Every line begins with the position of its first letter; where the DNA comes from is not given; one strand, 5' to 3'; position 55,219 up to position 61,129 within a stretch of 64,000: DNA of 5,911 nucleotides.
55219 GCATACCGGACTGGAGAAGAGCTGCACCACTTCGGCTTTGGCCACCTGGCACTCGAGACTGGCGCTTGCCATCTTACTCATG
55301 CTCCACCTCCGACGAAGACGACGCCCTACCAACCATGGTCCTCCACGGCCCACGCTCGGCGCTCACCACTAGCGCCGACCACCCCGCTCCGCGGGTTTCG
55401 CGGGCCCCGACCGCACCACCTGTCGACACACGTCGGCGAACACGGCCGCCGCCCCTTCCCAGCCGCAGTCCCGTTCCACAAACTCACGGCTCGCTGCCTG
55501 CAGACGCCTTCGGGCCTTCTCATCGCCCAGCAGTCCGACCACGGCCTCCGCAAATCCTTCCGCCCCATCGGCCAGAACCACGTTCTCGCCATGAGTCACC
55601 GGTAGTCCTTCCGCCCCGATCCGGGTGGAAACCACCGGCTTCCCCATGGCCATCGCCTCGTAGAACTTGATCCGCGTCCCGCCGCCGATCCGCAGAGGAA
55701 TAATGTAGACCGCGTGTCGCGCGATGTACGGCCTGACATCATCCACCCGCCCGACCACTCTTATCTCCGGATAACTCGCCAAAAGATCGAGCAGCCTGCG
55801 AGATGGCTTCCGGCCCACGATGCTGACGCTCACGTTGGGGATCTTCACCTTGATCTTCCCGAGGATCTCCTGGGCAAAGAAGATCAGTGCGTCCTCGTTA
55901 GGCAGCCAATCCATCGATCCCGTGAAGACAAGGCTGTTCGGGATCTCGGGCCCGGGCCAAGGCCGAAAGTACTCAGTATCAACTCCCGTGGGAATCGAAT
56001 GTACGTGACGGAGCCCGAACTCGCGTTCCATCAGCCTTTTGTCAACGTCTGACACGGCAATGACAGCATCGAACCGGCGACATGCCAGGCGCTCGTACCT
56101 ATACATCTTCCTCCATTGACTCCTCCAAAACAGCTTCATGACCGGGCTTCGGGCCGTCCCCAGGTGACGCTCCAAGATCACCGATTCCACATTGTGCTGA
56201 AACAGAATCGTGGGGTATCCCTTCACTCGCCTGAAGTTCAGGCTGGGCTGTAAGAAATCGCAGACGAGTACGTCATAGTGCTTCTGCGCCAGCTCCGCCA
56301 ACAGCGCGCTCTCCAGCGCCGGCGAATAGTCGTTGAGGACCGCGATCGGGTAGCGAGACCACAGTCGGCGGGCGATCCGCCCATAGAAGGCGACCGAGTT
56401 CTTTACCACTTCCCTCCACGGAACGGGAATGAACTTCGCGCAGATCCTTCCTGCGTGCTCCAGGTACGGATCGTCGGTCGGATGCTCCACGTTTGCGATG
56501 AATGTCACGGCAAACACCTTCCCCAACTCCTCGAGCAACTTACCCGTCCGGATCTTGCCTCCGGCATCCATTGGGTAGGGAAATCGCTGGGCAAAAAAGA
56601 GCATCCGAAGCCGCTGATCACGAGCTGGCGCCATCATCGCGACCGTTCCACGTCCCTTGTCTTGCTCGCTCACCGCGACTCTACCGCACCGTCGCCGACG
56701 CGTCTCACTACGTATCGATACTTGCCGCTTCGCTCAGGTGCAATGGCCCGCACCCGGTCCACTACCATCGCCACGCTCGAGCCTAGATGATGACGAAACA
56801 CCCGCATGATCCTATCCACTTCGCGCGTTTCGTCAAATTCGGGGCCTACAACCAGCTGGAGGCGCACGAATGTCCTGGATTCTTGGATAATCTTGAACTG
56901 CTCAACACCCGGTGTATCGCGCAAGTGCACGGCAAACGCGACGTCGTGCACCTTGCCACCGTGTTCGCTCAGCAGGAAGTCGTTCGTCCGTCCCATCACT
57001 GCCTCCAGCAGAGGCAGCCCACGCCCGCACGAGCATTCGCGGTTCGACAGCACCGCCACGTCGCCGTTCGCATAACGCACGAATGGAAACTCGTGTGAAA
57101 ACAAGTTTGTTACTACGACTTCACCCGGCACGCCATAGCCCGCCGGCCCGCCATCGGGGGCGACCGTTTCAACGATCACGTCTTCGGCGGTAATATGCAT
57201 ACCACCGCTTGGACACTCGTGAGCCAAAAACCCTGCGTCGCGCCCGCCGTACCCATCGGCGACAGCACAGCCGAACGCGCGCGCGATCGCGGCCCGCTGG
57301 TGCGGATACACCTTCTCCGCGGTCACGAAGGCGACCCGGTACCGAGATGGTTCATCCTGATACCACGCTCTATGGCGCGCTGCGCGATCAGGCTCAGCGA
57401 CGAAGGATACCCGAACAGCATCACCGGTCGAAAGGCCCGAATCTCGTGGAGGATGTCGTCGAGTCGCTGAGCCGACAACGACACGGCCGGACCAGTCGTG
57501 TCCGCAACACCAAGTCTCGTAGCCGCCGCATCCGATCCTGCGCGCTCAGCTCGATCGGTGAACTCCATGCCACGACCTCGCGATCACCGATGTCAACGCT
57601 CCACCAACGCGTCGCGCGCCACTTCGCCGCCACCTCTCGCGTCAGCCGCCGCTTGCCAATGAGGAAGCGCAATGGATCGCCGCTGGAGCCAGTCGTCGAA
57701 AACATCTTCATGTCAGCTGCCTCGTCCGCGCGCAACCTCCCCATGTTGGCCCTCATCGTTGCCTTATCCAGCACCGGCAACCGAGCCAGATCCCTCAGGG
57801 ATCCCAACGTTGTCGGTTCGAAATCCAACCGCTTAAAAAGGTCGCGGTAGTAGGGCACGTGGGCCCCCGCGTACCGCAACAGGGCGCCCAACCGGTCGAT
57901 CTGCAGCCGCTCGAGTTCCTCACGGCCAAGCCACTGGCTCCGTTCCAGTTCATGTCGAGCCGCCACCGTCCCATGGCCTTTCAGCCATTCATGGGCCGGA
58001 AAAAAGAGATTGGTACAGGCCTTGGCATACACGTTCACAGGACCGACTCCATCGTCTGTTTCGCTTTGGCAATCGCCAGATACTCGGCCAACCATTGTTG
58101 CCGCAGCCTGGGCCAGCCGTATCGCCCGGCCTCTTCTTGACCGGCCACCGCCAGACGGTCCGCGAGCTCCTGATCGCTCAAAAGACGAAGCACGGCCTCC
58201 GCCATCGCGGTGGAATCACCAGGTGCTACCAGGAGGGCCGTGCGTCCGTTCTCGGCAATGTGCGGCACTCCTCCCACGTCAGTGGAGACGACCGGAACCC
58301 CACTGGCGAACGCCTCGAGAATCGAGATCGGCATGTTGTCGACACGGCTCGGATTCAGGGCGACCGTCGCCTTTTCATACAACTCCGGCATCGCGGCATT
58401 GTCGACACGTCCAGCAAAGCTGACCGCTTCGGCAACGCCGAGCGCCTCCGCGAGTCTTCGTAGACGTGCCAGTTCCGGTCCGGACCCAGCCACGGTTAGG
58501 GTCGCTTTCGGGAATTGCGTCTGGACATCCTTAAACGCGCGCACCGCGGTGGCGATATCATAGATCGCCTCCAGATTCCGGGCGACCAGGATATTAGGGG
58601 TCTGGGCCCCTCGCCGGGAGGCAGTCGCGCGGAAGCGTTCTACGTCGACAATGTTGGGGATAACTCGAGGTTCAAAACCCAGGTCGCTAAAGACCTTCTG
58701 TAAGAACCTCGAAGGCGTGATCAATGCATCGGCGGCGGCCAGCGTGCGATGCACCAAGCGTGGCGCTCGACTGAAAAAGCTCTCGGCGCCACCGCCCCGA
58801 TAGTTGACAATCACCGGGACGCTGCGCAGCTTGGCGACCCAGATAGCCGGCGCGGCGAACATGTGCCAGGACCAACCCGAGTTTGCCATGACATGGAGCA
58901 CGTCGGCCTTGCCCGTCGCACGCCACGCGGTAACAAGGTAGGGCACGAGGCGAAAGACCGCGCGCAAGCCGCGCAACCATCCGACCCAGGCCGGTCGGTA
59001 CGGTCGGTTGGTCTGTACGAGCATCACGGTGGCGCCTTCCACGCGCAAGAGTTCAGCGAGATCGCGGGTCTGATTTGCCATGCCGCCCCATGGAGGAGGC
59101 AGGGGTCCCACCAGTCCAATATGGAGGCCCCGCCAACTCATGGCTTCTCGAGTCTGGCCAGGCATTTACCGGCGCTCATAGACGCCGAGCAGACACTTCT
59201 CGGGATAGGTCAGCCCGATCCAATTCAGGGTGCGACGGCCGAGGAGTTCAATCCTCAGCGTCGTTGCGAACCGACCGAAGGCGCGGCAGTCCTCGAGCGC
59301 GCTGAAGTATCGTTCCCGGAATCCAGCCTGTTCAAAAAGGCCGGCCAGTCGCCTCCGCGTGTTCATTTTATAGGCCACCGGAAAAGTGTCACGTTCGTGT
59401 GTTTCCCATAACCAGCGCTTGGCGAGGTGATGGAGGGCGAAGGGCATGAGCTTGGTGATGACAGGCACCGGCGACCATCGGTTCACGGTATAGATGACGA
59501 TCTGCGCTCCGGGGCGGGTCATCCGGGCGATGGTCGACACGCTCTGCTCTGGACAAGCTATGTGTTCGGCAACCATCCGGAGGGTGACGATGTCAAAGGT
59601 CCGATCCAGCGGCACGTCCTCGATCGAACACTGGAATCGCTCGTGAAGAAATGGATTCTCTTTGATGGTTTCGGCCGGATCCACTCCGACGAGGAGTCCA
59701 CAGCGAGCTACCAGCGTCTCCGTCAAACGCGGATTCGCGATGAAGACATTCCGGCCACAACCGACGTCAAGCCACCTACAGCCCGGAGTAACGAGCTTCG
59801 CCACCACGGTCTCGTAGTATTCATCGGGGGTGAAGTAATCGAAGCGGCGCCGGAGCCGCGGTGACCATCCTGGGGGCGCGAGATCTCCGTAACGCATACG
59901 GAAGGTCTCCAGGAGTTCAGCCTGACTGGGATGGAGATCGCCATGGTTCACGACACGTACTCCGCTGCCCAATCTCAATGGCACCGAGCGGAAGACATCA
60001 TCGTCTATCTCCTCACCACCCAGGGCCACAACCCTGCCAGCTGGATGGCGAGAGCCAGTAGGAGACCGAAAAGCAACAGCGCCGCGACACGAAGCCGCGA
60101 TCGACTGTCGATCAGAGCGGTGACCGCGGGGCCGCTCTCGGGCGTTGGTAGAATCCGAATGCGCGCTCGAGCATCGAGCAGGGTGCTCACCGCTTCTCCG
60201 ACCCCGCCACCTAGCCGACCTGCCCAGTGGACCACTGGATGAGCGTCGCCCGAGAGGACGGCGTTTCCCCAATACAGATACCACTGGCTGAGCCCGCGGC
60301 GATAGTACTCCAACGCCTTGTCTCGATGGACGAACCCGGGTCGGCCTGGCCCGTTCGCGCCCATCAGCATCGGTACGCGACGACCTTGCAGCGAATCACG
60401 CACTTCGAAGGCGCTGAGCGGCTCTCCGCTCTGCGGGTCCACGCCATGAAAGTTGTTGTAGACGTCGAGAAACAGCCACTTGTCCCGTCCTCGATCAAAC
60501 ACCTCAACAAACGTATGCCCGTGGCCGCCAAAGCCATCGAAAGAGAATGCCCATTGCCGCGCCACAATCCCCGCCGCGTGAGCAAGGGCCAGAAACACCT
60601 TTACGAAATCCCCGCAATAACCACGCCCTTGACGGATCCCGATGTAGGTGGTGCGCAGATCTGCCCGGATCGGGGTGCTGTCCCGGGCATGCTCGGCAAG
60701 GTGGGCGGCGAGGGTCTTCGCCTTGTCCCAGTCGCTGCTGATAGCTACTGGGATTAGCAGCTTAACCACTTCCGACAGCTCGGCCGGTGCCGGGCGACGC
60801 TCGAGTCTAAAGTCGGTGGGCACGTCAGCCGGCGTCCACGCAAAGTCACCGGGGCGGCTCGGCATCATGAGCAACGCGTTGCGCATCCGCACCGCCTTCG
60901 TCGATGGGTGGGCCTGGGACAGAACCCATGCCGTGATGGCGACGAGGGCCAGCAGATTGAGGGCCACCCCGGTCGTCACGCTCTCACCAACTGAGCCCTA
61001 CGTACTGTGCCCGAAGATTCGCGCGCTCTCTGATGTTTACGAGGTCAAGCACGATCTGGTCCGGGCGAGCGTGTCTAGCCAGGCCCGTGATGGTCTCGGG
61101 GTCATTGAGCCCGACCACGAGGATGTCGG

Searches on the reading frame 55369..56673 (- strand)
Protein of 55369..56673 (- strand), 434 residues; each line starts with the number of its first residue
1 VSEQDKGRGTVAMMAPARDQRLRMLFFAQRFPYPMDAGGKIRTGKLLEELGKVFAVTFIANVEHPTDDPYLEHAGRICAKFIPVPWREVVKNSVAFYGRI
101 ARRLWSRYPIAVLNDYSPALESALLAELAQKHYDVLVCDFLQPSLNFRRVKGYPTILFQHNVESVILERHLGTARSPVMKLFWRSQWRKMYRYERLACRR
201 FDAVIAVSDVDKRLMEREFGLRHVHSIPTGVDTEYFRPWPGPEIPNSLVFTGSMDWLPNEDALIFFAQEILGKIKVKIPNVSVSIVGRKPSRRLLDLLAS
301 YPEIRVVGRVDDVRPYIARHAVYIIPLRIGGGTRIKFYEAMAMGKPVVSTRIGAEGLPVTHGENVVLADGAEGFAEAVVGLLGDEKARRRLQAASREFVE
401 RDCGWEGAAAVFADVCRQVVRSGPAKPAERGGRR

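Call 26: search_protein_families(library=ncbifam, proteins=[window:55369-56673:-], max_evalue=0.000001)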
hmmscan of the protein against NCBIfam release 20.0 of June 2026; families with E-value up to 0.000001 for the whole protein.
window:55369-56673:- (434 aa): 6 families
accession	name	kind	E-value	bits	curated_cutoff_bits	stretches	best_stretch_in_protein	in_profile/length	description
TIGR03087.1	stp1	hypoth_equivalog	9e-65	219.4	316.65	1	24-410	1-388/397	TIGR03087 family PEP-CTERM/XrtA system glycosyltransferase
TIGR04063.1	stp3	hypoth_equivalog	2e-10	40.1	442.05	1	191-420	148-396/397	TIGR04063 family PEP-CTERM/XrtA system glycosyltransferase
TIGR03088.1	stp2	hypoth_equivalog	6.2e-09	35.4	409.05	1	223-419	161-373/374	TIGR03088 family PEP-CTERM/XrtA system glycosyltransferase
NF053787.1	GlcN_PG_synth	equivalog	2.4e-08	33.2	480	0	338-414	279-354/361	N-acetylglucosaminyl phosphatidylglycerol synthase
NF038229.1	Glyco4_Geo_Pelo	equivalog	3.9e-07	29.4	400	1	331-420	248-337/338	GPMC system family 4 glycosyltransferase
NF041010.1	glycosy_Agl16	equivalog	4.3e-07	29.1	575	1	188-406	121-338/352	glycosylation protein Agl16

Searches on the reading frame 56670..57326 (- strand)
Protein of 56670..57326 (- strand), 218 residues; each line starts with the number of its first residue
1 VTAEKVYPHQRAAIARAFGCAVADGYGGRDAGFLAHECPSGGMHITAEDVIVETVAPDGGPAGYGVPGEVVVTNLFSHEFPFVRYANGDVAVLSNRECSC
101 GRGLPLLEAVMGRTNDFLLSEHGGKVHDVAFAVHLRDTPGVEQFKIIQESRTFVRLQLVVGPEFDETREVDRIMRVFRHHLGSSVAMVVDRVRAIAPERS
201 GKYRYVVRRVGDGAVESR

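Call 26: search_protein_families(library=ncbifam, proteins=[window:56670-57326:-], max_evalue=0.000001)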
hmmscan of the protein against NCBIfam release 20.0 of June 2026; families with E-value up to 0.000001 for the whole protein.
window:56670-57326:- (218 aa): 5 families
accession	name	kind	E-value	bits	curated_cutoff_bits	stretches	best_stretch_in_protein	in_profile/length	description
NF045666.1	DVU1553_fam_AMP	equivalog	1.3e-21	77.1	300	1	2-113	216-330/331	DVU_1553 family AMP-dependent CoA ligase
NF053551.1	FlxY_rubin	equivalog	6.2e-16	58.1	520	1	37-185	245-395/424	flexirubin biosynthesis putative acyl-CoA ligase FlxY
NF041878.1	paak_haloarch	equivalog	7e-15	54.5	700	1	3-195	209-407/427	phenylacetate--CoA ligase PaaK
NF041217.1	BagE_FevW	exception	2.1e-14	53.3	800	1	6-114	204-311/424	bagremycin/ferroverdin synthetase BagE/FevW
TIGR02304.1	aden_form_hyp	equivalog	5.3e-10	38.9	251.9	1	6-176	224-393/430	F390 synthetase-related protein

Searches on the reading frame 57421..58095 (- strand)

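Call 56: search_protein_families(library=ncbifam, proteins=[window:57421-58095:-], max_evalue=1e-8)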
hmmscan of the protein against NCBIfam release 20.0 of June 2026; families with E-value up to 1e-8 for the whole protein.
window:57421-58095:- (224 aa): 3 families
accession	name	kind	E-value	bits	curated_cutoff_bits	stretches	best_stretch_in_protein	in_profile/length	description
NF053551.1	FlxY_rubin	equivalog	8.5e-10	37.9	520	1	58-153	6-102/424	flexirubin biosynthesis putative acyl-CoA ligase FlxY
TIGR02155.1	PA_CoA_ligase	equivalog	1.8e-09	36.7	646.3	1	57-142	4-91/422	phenylacetate--CoA ligase PaaK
NF045666.1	DVU1553_fam_AMP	equivalog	6.6e-09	35.3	300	1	47-146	10-109/331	DVU_1553 family AMP-dependent CoA ligase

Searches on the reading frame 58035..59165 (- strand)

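Call 26: search_protein_families(library=ncbifam, proteins=[window:58035-59165:-], max_evalue=0.000001)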
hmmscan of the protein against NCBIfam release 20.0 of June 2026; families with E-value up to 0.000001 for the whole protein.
window:58035-59165:- (376 aa): 26 families (the best 25 are shown)
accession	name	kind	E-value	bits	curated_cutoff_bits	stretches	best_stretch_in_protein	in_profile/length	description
TIGR03999.1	thiol_BshA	equivalog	1.4e-28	99.9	273.7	1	164-362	167-370/375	N-acetyl-alpha-D-glucosaminyl L-malate synthase BshA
TIGR03088.1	stp2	hypoth_equivalog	1.3e-26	93.6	409.05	1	170-357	166-365/374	TIGR03088 family PEP-CTERM/XrtA system glycosyltransferase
NF041876.1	EPS_EpsE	equivalog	2.3e-23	83.1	400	1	167-345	189-375/389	exopolysaccharide biosynthesis GT4 family glycosyltransferase EpsE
TIGR04063.1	stp3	hypoth_equivalog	1.8e-21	76.5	442.05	1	145-343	158-372/397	TIGR04063 family PEP-CTERM/XrtA system glycosyltransferase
TIGR04047.1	MSMEG_0565_glyc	hypoth_equivalog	2.1e-20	73.1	259.85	1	137-362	131-371/373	MSMEG_0565 family glycosyltransferase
TIGR03449.1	mycothiol_MshA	equivalog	3.4e-20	72.3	462.5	1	226-364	263-402/406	D-inositol-3-phosphate glycosyltransferase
NF038229.1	Glyco4_Geo_Pelo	equivalog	3.1e-19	69.2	400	1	107-344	71-314/338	GPMC system family 4 glycosyltransferase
NF038011.1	PelF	equivalog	2.1e-18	66.6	100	1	166-349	282-475/489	GT4 family glycosyltransferase PelF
NF047880.1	glyco_SdgA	exception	1.7e-15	56.6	800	1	194-358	321-483/488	serine-aspartate repeat adhesin O-glycosyltransferase SdgA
NF047684.1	TeichurnBiosyTuaC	equivalog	2.9e-15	56.1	550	1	110-336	127-359/391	teichuronic acid biosynthesis protein TuaC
TIGR02468.1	sucrsPsyn_pln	equivalog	4.8e-13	47.8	1143.95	1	248-368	550-674/1051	sucrose-phosphate synthase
TIGR02149.1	glgA_Coryne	subfamily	7e-13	48.4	302.4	1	249-359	267-384/391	glycogen synthase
TIGR04005.1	wcaL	equivalog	1.1e-11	44.2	537.6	1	173-327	206-366/406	colanic acid biosynthesis glycosyltransferase WcaL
NF050056.1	ProtGlycPglH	equivalog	4.9e-11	42.3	600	1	198-360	188-348/354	GalNAc-alpha-(1->4)-GalNAc-alpha-(1->3)-diNAcBac-PP-undecaprenol alpha-1,4-N-acetyl-D-galactosaminyltransferase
NF041010.1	glycosy_Agl16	equivalog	1.5e-10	40.5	575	1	80-360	67-346/352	glycosylation protein Agl16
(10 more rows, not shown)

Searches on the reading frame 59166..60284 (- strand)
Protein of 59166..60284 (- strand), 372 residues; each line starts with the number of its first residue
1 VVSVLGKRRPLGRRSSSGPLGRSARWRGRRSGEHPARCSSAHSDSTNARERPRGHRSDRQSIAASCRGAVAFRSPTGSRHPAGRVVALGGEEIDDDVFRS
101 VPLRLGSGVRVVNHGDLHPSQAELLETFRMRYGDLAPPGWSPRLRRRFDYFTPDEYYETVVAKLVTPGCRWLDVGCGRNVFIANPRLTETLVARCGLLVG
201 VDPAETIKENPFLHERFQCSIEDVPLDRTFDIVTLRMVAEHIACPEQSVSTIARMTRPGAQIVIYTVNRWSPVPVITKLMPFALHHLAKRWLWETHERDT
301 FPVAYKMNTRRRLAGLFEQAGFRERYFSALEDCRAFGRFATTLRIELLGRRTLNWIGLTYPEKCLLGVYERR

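Call 54: search_protein_families(library=pfam, proteins=[window:59166-60284:-], max_evalue=0.0001)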
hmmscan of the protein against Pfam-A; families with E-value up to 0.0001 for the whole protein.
window:59166-60284:- (372 aa): 2 families
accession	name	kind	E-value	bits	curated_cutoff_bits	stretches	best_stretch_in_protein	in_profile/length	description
PF13489.12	Methyltransf_23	-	7.8e-14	52.2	27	1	167-323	22-160/164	Methyltransferase domain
PF08241.18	Methyltransf_11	-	1.1e-08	36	21.2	1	172-264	1-95/95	Methyltransferase domain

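Call 56: search_protein_families(library=ncbifam, proteins=[window:59166-60284:-], max_evalue=1e-8)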
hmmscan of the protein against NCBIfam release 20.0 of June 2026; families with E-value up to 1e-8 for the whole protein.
window:59166-60284:- (372 aa): 0 families

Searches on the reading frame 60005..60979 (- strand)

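Call 54: search_protein_families(library=pfam, proteins=[window:60005-60979:-], max_evalue=0.0001)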
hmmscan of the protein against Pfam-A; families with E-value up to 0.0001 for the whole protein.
window:60005-60979:- (324 aa): 1 family
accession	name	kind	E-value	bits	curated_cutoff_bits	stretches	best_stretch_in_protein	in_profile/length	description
PF01841.26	Transglut_core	-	2e-07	31.7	23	1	82-172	13-107/108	Transglutaminase-like superfamily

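Call 56: search_protein_families(library=ncbifam, proteins=[window:60005-60979:-], max_evalue=1e-8)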
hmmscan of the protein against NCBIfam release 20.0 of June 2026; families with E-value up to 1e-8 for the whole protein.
window:60005-60979:- (324 aa): 0 families
